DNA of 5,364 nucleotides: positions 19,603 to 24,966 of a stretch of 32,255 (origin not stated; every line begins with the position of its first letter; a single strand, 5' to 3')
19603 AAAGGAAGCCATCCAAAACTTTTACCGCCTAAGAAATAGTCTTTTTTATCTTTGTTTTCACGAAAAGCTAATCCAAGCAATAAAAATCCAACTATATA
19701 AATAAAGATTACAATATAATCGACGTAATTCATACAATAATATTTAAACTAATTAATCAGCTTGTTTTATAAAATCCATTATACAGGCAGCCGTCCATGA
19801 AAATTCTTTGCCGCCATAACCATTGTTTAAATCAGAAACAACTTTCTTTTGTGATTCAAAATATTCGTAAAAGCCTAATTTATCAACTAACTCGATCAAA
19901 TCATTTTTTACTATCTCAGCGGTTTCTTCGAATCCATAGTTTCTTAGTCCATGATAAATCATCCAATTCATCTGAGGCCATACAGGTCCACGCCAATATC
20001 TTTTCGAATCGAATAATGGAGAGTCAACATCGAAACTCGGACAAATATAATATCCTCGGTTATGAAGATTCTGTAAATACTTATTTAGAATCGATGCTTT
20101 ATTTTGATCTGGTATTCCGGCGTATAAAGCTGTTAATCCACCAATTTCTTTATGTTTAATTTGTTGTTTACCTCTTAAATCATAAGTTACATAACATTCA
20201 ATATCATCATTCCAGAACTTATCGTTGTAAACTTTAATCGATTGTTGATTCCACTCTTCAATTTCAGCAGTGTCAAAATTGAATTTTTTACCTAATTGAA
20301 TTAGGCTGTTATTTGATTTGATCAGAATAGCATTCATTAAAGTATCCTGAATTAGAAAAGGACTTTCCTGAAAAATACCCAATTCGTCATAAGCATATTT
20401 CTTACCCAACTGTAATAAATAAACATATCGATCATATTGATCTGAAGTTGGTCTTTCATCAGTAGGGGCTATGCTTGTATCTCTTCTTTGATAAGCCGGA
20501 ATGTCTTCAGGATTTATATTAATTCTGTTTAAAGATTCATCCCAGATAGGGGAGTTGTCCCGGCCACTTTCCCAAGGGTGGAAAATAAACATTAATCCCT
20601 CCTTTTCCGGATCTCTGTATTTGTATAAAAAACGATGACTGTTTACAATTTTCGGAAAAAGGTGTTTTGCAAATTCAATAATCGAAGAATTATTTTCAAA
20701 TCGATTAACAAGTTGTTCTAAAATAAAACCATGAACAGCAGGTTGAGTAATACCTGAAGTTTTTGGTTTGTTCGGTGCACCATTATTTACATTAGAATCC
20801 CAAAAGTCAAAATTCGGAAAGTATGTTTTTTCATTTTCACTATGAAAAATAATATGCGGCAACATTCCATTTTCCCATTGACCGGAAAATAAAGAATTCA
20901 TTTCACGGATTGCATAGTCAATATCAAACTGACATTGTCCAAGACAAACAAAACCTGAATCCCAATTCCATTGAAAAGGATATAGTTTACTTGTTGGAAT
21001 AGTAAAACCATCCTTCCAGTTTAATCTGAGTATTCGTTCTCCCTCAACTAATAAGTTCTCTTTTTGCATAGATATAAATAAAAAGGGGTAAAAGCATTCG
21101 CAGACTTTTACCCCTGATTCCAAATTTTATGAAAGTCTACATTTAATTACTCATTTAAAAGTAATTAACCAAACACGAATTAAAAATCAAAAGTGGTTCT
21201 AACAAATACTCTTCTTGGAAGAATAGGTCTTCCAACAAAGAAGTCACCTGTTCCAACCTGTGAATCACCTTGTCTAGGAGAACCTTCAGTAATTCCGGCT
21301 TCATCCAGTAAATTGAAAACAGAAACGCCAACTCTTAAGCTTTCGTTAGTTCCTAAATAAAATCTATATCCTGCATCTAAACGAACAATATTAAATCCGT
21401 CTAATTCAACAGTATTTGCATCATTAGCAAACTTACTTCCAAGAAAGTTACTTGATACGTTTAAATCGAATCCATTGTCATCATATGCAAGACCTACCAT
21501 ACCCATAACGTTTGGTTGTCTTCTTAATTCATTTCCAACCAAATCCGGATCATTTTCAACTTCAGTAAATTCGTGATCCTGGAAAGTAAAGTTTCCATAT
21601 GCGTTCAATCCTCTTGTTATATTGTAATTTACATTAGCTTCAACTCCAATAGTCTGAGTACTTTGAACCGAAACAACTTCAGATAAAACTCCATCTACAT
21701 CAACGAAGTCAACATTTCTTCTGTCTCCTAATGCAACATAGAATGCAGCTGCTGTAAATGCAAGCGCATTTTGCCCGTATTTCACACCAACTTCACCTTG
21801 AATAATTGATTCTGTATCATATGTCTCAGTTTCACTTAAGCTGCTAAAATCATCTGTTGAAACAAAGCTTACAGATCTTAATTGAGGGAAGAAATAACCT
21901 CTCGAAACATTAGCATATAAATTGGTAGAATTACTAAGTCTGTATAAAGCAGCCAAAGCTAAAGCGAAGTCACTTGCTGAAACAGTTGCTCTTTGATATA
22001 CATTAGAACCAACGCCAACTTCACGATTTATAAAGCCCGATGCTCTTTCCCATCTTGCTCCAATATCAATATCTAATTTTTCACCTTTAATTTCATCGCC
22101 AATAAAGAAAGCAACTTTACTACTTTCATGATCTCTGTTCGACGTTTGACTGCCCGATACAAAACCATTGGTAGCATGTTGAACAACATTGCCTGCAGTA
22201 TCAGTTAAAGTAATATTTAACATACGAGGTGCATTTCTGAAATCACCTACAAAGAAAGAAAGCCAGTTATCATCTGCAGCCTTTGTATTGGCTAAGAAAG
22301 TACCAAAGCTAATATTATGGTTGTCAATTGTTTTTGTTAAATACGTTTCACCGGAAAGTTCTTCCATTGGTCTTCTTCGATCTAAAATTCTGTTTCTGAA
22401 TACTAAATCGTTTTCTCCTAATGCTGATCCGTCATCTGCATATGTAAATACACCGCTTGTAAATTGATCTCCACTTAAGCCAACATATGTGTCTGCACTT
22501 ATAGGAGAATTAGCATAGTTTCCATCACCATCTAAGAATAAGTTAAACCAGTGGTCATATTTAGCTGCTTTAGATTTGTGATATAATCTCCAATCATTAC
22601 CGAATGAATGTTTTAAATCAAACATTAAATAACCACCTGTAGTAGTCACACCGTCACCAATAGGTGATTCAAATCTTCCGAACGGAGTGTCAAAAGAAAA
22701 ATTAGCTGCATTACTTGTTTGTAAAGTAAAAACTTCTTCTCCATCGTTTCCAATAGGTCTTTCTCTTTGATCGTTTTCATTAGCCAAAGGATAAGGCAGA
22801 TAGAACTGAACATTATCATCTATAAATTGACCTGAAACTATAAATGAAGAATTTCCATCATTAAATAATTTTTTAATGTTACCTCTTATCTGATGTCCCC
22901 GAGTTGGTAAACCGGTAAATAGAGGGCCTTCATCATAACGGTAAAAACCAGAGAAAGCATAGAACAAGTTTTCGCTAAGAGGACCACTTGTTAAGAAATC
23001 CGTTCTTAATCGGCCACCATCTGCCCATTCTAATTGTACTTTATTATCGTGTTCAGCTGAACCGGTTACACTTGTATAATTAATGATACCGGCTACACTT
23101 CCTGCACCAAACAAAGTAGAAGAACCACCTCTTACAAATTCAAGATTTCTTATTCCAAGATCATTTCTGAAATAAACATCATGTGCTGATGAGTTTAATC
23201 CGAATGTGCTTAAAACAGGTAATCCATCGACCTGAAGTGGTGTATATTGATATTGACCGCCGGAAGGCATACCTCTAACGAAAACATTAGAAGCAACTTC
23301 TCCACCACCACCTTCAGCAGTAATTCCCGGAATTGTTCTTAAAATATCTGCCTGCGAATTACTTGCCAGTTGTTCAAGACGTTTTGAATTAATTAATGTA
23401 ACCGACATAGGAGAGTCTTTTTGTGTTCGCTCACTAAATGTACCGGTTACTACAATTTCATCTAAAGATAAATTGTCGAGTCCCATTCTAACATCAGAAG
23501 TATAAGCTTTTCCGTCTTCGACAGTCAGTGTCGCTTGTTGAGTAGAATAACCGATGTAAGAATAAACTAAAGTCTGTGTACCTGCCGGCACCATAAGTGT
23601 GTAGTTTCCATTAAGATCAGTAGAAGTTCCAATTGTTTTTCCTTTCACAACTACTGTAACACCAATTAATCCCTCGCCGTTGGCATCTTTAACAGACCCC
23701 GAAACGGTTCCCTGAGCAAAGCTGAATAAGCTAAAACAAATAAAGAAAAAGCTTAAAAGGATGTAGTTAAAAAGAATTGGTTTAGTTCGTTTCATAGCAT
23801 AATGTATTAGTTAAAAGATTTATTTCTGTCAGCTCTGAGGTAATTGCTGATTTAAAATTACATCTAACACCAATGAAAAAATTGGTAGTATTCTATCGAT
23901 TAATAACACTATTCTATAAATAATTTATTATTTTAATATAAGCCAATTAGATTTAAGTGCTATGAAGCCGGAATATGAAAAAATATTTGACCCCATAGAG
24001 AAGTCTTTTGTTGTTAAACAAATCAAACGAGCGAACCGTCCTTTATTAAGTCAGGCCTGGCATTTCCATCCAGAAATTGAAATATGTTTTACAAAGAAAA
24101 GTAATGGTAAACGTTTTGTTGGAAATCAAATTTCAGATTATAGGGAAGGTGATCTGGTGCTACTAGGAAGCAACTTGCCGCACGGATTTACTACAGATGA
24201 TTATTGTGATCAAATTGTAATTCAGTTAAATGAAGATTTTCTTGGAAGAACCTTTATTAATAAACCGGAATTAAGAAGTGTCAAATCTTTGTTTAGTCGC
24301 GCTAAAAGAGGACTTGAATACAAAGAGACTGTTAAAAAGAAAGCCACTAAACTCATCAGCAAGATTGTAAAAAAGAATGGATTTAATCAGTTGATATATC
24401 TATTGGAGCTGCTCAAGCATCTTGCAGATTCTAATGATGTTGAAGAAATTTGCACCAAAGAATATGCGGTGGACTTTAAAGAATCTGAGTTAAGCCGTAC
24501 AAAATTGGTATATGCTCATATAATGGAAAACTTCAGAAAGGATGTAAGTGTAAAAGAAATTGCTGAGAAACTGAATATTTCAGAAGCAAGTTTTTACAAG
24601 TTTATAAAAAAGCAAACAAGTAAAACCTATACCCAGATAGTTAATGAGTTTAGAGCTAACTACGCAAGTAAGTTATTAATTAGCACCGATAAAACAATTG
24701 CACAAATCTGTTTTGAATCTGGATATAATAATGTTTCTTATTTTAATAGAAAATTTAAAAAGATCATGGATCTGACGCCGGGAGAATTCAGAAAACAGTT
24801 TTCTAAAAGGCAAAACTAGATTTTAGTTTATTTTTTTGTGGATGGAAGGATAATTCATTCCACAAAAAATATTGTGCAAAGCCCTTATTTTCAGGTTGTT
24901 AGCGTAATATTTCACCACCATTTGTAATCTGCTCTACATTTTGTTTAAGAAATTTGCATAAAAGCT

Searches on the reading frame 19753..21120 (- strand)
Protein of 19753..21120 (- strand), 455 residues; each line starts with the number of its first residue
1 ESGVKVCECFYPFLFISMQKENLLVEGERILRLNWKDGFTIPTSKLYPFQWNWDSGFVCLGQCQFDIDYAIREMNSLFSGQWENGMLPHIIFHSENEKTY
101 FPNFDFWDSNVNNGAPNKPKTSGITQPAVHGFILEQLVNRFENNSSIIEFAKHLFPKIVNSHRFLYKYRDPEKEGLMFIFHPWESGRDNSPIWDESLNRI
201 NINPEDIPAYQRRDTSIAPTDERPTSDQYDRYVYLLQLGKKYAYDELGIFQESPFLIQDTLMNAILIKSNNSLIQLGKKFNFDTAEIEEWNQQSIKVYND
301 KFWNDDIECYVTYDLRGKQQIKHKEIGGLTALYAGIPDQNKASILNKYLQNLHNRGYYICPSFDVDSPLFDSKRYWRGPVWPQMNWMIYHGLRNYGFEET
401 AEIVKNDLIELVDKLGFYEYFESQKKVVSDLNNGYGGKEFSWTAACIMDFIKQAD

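Call 52: search_protein_families(library=pfam, proteins=[window:19753-21120:-], max_evalue=0.00001)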
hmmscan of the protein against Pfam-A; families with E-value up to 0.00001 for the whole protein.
window:19753-21120:- (455 aa): 3 families
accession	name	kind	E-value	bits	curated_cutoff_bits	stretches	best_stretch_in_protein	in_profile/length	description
PF22422.2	MGH1-like_GH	-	8.2e-89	299.1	27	1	47-443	1-356/356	Mannosylglycerate hydrolase MGH1-like glycoside hydrolase domain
PF01204.24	Trehalase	-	3.5e-13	49.7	21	1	262-421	309-476/512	Trehalase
PF03200.22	Glyco_hydro_63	-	5.5e-06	25.9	22.4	0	373-400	404-431/492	Glycosyl hydrolase family 63 C-terminal domain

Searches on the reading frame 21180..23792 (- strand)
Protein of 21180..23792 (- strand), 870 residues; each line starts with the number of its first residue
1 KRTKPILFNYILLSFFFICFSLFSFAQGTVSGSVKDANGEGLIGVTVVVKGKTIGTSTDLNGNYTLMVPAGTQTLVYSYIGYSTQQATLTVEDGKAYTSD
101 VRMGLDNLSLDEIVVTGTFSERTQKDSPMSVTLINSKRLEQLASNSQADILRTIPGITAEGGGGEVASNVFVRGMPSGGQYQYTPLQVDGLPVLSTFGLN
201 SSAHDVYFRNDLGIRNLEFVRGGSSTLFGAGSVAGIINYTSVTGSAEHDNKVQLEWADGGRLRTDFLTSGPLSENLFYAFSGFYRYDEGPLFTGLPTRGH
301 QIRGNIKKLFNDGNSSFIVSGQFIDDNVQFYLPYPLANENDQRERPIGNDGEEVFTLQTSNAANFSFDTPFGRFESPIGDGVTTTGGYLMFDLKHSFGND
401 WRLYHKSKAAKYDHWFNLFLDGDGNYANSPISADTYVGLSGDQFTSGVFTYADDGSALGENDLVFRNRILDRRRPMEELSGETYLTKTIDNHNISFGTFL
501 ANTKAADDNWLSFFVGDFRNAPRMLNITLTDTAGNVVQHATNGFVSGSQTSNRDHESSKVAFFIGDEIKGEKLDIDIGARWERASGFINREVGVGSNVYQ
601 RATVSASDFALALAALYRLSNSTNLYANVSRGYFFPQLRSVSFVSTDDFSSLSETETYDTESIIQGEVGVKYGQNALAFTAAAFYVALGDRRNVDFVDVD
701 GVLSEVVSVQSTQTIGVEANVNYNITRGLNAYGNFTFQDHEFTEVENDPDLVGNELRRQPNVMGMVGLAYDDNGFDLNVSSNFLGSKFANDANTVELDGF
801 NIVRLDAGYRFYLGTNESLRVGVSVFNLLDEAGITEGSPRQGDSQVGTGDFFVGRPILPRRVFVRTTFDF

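Call 4: search_protein_families(library=pfam, proteins=[window:21180-23792:-], max_evalue=0.01)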
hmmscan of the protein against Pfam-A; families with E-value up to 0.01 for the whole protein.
window:21180-23792:- (870 aa): 5 families
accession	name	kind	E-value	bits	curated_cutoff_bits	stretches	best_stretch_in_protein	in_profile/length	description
PF00593.30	TonB_dep_Rec_b-barrel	-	5.6e-27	96.1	27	1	373-828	50-436/436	TonB dependent receptor-like, beta-barrel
PF13715.12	CarbopepD_reg_2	-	7.1e-21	74.5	32.2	1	30-115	1-88/88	CarboxypepD_reg-like domain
PF07715.20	Plug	-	1.2e-18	68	23.9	1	124-236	2-107/107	TonB-dependent Receptor Plug Domain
PF13620.12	CarboxypepD_reg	-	1e-13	51.9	32.3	1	29-103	1-81/82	Carboxypeptidase regulatory-like domain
PF25020.1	TTR_TEN1-4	-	0.00068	19.9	27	1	29-95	8-77/86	Teneurin TTR-like domain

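Call 5: search_protein_families(library=ncbifam, proteins=[window:21180-23792:-], max_evalue=0.01)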
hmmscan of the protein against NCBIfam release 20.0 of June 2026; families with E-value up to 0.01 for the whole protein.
window:21180-23792:- (870 aa): 22 families
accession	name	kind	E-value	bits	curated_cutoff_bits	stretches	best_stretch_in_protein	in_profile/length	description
TIGR04056.1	OMP_RagA_SusC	subfamily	1.1e-32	113.3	368.25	1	29-246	2-208/981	SusC/RagA family TonB-linked outer membrane protein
TIGR01783.1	TonB-siderophor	subfamily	5.7e-32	111.1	223.5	2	517-840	323-627/649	TonB-dependent siderophore receptor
TIGR01785.1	TonB-hemin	subfamily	2.7e-24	85.6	316.85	2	110-242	1-129/677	TonB-dependent heme/hemoglobin receptor family protein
TIGR01786.1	TonB-hemlactrns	subfamily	2.2e-21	75.9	323.75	2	111-242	1-134/719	TonB-dependent hemoglobin/transferrin/lactoferrin family receptor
NF010010.0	PRK13483.1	equivalog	1.1e-17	63.3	927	1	108-278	31-206/660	ligand-gated channel protein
TIGR01779.1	TonB-B12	equivalog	6.9e-17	61.2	599.7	2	109-289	27-201/614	TonB-dependent vitamin B12 receptor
NF041676.1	FecA_OM_dicitr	equivalog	1e-16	60.1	1100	1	541-835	458-747/773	TonB-dependent Fe(3+) dicitrate receptor FecA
NF010038.0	PRK13513.1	equivalog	2.7e-16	59.3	942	2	109-277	34-206/659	ligand-gated channel protein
NF007478.2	PRK10064.1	equivalog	7.5e-12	44.3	745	1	111-276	31-198/663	catecholate siderophore receptor CirA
NF007926.1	PRK10641.1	equivalog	2.8e-11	42.7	836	1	109-289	26-199/617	TonB-dependent vitamin B12 receptor BtuB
NF049944.1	TonB_dep_PUIUD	equivalog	3.1e-11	42.3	850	1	605-831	437-663/686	TonB-dependent receptor, PUIUD motif-type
NF010650.0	PRK14049.1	equivalog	4.4e-11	41.7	904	2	202-288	147-236/729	ferrioxamine B receptor precursor protein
NF007465.0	PRK10044.1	equivalog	6.7e-11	41.1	803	2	81-280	34-225/726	ferrichrome porin FhuA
NF041535.1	TonB_rec_PqqU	equivalog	2.5e-09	36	1200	1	572-831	385-641/676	TonB-dependent receptor PqqU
NF049946.1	TonB_dep_CU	exception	8.9e-09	34.2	700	1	597-802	435-634/683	TonB-dependent receptor, CU motif-type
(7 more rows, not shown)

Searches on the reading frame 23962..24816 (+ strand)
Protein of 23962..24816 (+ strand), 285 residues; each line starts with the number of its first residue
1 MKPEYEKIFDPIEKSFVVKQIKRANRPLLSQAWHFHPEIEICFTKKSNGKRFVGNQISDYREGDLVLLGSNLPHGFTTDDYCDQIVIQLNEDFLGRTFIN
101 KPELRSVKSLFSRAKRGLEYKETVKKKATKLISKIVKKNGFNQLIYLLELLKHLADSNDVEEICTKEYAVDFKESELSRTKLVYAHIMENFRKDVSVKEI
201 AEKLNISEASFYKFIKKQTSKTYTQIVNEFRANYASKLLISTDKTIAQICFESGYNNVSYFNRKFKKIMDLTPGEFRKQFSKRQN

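Call 52: search_protein_families(library=pfam, proteins=[window:23962-24816:+], max_evalue=0.00001)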
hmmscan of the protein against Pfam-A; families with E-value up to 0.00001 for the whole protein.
window:23962-24816:+ (285 aa): 2 families
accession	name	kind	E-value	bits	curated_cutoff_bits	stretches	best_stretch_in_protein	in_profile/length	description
PF12833.13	HTH_18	-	9.9e-21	74.3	33.6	1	200-279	1-80/80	Helix-turn-helix domain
PF00165.29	HTH_AraC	-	1.5e-17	63.7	26.6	1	240-278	2-42/42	Bacterial regulatory helix-turn-helix proteins, AraC family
